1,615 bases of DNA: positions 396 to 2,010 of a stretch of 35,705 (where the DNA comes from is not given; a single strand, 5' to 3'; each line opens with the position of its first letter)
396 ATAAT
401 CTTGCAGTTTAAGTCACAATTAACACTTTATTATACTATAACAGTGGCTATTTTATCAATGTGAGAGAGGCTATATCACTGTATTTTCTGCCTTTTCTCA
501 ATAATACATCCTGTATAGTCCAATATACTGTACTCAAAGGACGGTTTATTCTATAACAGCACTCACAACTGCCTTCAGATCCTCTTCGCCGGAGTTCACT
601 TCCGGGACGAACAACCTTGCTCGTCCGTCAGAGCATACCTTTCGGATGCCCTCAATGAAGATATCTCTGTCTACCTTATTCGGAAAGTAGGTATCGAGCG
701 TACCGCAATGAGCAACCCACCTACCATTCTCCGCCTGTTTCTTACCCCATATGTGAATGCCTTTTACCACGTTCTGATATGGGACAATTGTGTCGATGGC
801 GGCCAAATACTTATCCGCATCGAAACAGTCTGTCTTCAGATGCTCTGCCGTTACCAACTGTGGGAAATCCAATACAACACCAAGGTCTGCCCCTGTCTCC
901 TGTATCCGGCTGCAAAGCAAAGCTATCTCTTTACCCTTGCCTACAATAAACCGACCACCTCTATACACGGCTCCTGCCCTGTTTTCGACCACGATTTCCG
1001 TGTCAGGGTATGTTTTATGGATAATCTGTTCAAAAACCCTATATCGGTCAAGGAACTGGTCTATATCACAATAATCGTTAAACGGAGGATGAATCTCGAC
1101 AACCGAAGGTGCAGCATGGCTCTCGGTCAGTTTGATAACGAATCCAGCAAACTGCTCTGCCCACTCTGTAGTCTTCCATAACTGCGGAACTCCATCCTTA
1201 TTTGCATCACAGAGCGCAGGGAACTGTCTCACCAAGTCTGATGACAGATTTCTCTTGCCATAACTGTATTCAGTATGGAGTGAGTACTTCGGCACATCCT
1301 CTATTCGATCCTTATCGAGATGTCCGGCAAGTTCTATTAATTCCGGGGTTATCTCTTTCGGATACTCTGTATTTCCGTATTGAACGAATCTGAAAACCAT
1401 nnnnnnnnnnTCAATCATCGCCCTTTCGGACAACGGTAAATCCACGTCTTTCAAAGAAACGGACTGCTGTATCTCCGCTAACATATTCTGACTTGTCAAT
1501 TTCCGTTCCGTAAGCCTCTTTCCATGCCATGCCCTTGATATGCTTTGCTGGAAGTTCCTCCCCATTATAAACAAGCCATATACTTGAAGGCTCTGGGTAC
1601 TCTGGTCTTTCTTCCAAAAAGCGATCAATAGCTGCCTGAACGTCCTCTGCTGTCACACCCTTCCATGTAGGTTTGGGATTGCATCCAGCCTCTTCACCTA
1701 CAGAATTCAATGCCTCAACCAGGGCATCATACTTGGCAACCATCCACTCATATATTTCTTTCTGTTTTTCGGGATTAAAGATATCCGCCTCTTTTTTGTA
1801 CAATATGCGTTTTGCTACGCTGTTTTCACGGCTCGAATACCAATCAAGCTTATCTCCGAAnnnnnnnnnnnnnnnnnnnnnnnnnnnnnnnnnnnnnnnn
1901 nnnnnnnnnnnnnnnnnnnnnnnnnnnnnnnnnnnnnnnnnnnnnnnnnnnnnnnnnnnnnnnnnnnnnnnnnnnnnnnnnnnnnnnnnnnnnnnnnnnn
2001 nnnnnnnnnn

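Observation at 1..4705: Defence islet: hsdM + AP-endonuclease-like TIM-barrel + GmrSD-DUF4268 fusion + 119-aa orphan, possibly one uncharacterised three-gene module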

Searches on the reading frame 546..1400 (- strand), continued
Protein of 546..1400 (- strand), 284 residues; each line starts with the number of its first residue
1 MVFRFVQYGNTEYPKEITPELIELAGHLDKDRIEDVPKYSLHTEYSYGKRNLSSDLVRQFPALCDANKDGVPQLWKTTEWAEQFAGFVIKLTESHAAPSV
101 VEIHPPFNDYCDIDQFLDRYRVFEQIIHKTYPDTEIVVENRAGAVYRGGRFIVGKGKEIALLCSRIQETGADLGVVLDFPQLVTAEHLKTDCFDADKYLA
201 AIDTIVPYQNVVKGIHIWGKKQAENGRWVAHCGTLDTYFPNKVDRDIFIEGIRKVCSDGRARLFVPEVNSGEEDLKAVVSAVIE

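Call 84: search_protein_representatives(alignment_id=A1)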
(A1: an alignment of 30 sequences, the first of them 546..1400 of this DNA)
Query: 30 sequences, 285 profile positions. Proteins with E-value up to 0.001 (for the whole library): 354; up to 1e-10: 262; up to 1e-30: 146. The best 150 are listed.
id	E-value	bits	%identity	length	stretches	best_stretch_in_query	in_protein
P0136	2.5e-143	493.0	-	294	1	2-284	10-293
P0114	1.4e-141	487.2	-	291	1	3-283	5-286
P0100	7.0e-128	442.3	-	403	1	2-282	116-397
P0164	1.5e-102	359.2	-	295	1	2-284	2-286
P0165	7.9e-100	350.2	-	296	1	3-284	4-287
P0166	9.6e-98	343.4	-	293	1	5-284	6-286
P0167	1.1e-96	340.0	-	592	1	3-284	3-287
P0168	2.5e-95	335.5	-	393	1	2-284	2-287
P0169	3.3e-93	328.5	-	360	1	4-282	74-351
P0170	1.0e-92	326.9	-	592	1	4-282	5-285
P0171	4.3e-91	321.6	-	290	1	3-283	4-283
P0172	6.9e-90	317.6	-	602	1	2-284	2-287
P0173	7.9e-89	314.2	-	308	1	6-282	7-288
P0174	9.9e-89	313.8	-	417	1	5-284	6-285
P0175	2.4e-87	309.3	-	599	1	5-282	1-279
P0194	9.2e-78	277.8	-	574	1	2-284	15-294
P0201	4.2e-75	269.1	-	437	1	6-282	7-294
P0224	4.7e-62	226.3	-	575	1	2-282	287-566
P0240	3.1e-55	203.9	-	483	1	6-283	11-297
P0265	4.2e-45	170.7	-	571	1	14-284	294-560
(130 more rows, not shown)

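Call 85: search_protein_families(library=pfam, proteins=[P0167, P0172, P0194, P0168, P0174, P0201, P0240, P0224, P0265, P0169], max_evalue=0.01)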
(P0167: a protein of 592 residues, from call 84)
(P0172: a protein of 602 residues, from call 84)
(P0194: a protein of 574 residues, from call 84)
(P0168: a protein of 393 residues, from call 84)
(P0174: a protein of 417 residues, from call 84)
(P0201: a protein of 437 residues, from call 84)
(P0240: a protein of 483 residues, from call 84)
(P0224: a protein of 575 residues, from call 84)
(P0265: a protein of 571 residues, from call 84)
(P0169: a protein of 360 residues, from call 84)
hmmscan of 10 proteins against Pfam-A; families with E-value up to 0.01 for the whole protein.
P0167 (592 aa): 1 family
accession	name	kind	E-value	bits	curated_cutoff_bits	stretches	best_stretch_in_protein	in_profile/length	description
PF10977.13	DUF2797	-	2.4e-15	57.4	25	1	345-588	12-227/227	Protein of unknown function (DUF2797)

P0172 (602 aa): 1 family
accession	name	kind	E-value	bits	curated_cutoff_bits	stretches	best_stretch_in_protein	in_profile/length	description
PF10977.13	DUF2797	-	1.7e-11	44.8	25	1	392-492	58-157/227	Protein of unknown function (DUF2797)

P0194 (574 aa): 0 families

P0168 (393 aa): 0 families

P0174 (417 aa): 0 families

P0201 (437 aa): 0 families

P0240 (483 aa): 0 families

P0224 (575 aa): 0 families

P0265 (571 aa): 1 family
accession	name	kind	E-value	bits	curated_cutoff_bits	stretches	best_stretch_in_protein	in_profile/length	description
PF25409.1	PH_33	-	0.0053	17.1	23.8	0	209-251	18-56/141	Fungal PH-like domain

P0169 (360 aa): 0 families

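Call 93: find_encoding_contigs(protein=P0047, flank=6000, max_places=10)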
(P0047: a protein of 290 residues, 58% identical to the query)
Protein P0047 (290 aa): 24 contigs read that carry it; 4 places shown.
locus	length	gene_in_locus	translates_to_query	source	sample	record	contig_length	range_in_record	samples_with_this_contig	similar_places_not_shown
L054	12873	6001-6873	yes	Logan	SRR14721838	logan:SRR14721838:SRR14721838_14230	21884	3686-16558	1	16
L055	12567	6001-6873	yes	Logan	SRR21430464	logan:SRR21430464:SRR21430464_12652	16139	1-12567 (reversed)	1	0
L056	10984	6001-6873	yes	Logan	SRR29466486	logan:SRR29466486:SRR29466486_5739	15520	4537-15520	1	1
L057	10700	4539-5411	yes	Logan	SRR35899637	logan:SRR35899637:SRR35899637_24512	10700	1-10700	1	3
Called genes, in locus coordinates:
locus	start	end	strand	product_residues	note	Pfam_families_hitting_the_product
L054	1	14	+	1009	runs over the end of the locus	PF13289:SIR2_2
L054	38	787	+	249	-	-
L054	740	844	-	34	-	-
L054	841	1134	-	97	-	-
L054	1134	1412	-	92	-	-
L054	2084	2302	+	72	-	PF13443:HTH_26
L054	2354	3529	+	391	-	PF06114:Peptidase_M78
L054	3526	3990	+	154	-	PF14367:DUF4411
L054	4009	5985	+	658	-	PF09848:SLFN-g3_helicase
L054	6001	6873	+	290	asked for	-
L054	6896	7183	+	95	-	PF02463:SMC_N (weak), PF11398:DUF2813 (weak), PF13175:AAA_15, PF13514:AAA_27, PF13476:AAA_23 (weak), PF13304:AAA_21 (weak)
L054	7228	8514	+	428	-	PF13175:AAA_15, PF13304:AAA_21, PF20469:OLD-like_TOPRIM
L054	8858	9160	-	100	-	-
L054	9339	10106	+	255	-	PF01135:PCMT (weak), PF05175:MTS (weak), PF13489:Methyltransf_23, PF13847:Methyltransf_31, PF08241:Methyltransf_11, PF08242:Methyltransf_12, PF13649:Methyltransf_25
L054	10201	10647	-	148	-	PF12844:HTH_19, PF01381:HTH_3, PF12674:Zn_ribbon_2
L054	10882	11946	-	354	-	PF01381:HTH_3, PF12844:HTH_19 (weak), PF13560:HTH_31 (weak)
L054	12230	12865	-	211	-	-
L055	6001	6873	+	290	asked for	-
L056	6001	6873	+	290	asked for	-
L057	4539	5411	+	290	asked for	-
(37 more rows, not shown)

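Call 96: fold_search(model_id=the predicted structure, library=pdb)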
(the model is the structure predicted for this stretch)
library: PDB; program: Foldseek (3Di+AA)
matches with E <= 10: 1678; with E <= 0.001: 87
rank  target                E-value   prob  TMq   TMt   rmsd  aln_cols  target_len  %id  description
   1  4hno                  3.8e-07  1.00  0.50  0.50   6.2       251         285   14  High resolution crystal structure of DNA Apurinic/apyrimidinic (AP) endonuclease IV Nfo from Thermatoga maritima (released 2013-01-23)
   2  4k1g_B                3.6e-06  1.00  0.50  0.51   6.2       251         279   12  Structure of E. coli Nfo(Endo IV)-H69A mutant bound to a cleaved DNA duplex containing a alphadA:T basepair (released 2013-07-31)
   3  2x7v                  6.9e-06  1.00  0.50  0.50   6.1       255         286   13  Crystal structure of Thermotoga maritima endonuclease IV in the presence of zinc (released 2010-09-08)
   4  8yec_C                1.1e-05  1.00  0.43  0.42   8.0       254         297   13  Crystal structure of L-ribulose 3-epimerase in complex with D-allulose (released 2025-02-12)
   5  7drd_A                1.2e-05  1.00  0.45  0.48   8.7       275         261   12  Cryo-EM structure of DgpB-C at 2.85 angstrom resolution (released 2021-12-08)
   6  7drd_G                1.2e-05  1.00  0.44  0.47   8.8       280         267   12  Cryo-EM structure of DgpB-C at 2.85 angstrom resolution (released 2021-12-08)
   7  7drd_C                2.1e-05  1.00  0.44  0.47   8.8       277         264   12  Cryo-EM structure of DgpB-C at 2.85 angstrom resolution (released 2021-12-08)
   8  3m0x_D                2.5e-05  1.00  0.44  0.33   7.3       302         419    9  Crystal structure of Pseudomonas stutzeri L-rhamnose isomerase mutant S329L in complex with D-psicose (released 2010-11-10)
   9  3itt_A                2.8e-05  1.00  0.45  0.33   7.3       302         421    9  Crystal structure of Pseudomonas stutzeri L-rhamnose isomerase mutant S329K in complex with L-rhamnose (released 2010-02-02)
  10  4ovx                  3.6e-05  1.00  0.42  0.44   7.7       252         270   12  Crystal structure of Xylose isomerase domain protein from Planctomyces limnophilus DSM 3776 (released 2014-02-12)
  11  3m0h_B                4.3e-05  1.00  0.45  0.33   7.2       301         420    9  Crystal structure of Pseudomonas stutzeri L-rhamnose isomerase mutant S329F in complex with L-rhamnose (released 2010-11-10)
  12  9m3a_A                4.5e-05  1.00  0.42  0.37  10.2       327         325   12  Crystal structure of the DgpB2/C2 complex from W974-1 in substrate free form (released 2026-03-04)
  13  3m0v_D                4.8e-05  1.00  0.45  0.33   7.2       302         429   10  Crystal structure of Pseudomonas stutzeri L-rhamnose isomerase mutant S329L in complex with L-rhamnose (released 2010-11-10)
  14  1xp3                  5.8e-05  1.00  0.47  0.45   7.1       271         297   10  Crystal Structure of Endonuclease IV (BA4508) from Bacillus anthracis at 2.57A Resolution. (released 2005-10-04)
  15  4gji_D                5.8e-05  1.00  0.45  0.33   7.3       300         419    9  Crystal structure of Pseudomonas stutzeri L-rhamnose isomerase mutant H101N in complex with L-rhamnopyranose (released 2012-12-12)
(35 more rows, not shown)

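Call 102: search_dna_similar(query=window:546-1400:-, collection=phages, mode=protein, max_evalue=0.001, max_rows=20)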
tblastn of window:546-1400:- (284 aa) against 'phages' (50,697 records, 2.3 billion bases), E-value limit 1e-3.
No match.

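Call 103: search_dna_similar(query=window:546-1400:-, collection=plasmids, mode=protein, max_evalue=0.001, max_rows=20)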
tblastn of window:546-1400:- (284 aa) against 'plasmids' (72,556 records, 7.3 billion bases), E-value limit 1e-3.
Records with a match: 1; places in all: 1; records where one place covers at least 80% of the query: 1.
Best place of each record, by identity: <60% 1.
By first word of the organism name: Thermococcus 1.
By predicted mobility (MOB-suite, as given by PLSDB): non-mobilizable 1.
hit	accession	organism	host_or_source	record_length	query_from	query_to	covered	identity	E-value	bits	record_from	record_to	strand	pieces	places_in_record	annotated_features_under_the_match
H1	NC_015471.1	Thermococcus barophilus MP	-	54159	6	283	98%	35.6%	5e-54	195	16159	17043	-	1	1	hypothetical protein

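Call 104: get_annotated_region(hit=H1, flank=7000)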
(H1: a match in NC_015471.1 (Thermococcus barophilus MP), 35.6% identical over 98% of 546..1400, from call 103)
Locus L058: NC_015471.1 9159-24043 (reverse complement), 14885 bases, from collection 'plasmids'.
description: Thermococcus barophilus MP plasmid pTBMP1, complete sequence
organism: Thermococcus barophilus MP (NCBI taxid 391623)
taxonomy: Archaea; Euryarchaeota; Thermococci; Thermococcales; Thermococcaceae; Thermococcus; Thermococcus barophilus; Thermococcus barophilus MP
host: -; source: -; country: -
typing (MOB-suite, as given by PLSDB): non-mobilizable
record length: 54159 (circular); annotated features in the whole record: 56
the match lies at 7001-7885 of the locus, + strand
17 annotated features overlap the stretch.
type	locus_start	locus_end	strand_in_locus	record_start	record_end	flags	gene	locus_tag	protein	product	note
CDS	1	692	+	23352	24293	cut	-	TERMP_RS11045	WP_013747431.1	ADP-ribosylglycohydrolase family protein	-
CDS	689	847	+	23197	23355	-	-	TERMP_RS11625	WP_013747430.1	hypothetical protein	-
CDS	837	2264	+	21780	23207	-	-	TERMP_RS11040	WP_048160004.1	hypothetical protein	-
CDS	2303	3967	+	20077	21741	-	-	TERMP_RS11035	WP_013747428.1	DUF2357 domain-containing protein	-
CDS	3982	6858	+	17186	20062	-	-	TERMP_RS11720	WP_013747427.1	hypothetical protein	-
CDS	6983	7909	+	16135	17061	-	-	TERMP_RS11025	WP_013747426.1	hypothetical protein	-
CDS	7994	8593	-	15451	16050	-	-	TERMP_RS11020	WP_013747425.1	hypothetical protein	-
CDS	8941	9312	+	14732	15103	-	-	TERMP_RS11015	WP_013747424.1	hypothetical protein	-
CDS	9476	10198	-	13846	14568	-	-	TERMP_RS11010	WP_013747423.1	hypothetical protein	-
CDS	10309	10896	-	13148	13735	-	-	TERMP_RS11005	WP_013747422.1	hypothetical protein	-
CDS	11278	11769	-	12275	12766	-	-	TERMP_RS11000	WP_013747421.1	hypothetical protein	-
CDS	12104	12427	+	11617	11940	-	-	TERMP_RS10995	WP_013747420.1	type II toxin-antitoxin system ParD family antitoxin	-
CDS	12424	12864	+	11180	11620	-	-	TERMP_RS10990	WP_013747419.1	putative toxin-antitoxin system toxin component, PIN family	-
CDS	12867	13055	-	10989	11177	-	-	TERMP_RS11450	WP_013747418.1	hypothetical protein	-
CDS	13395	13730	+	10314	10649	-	-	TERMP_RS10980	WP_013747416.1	hypothetical protein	-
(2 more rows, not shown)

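Call 105: search_solved_structures(query=L058:3982-6858:+, max_evalue=0.01)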
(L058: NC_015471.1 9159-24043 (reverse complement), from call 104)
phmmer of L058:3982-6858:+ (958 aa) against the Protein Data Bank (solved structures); distinct sequences matched with E-value up to 0.01: 0.

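Call 106: search_solved_structures(query=L053:1226-2917:+, max_evalue=1)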
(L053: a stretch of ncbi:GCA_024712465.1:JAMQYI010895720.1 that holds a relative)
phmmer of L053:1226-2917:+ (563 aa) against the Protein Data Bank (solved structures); distinct sequences matched with E-value up to 1: 0.

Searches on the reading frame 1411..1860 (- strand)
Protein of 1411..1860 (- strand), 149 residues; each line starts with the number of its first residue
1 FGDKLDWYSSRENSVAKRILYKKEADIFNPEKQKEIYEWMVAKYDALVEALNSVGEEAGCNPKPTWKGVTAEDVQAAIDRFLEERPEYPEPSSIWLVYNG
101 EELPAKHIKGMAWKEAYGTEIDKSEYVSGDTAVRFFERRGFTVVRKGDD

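Call 82: search_protein_families(library=pfam, proteins=[window:1411-1860:-], max_evalue=0.1)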
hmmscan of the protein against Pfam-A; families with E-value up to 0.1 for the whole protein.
window:1411-1860:- (149 aa): 1 family
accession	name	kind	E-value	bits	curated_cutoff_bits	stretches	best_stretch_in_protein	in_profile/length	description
PF14088.11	DUF4268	-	8.9e-06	26.2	27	1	1-52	83-137/140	Domain of unknown function (DUF4268)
